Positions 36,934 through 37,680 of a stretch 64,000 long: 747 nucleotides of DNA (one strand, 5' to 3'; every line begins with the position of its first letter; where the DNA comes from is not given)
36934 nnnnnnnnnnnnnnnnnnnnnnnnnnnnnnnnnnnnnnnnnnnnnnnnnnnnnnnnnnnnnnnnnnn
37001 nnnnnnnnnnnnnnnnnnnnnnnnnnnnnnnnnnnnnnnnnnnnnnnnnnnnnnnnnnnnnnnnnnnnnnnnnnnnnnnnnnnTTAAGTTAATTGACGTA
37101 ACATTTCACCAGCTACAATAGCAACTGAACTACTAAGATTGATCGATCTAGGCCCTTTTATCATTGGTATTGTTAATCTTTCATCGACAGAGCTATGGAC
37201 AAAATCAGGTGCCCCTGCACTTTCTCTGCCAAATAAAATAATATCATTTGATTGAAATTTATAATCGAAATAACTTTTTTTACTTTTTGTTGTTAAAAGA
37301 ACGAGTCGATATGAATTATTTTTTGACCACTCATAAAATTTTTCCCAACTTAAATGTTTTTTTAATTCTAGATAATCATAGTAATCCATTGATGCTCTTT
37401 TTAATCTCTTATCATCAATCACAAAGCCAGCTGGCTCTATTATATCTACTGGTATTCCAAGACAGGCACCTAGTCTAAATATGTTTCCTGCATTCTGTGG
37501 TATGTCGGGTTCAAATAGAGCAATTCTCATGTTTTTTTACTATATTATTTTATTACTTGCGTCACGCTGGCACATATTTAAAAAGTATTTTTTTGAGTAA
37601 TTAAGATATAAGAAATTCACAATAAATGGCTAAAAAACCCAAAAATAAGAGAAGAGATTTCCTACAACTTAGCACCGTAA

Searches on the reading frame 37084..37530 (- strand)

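Call 23: search_protein_families(library=pfam, proteins=[window:37084-37530:-], max_evalue=0.00001)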
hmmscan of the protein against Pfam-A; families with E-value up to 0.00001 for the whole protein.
window:37084-37530:- (148 aa): 1 family
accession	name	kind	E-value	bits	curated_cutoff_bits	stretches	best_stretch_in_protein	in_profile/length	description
PF00588.24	SpoU_methylase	-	1.7e-29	103.2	29.7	1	2-140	3-141/142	SpoU rRNA Methylase family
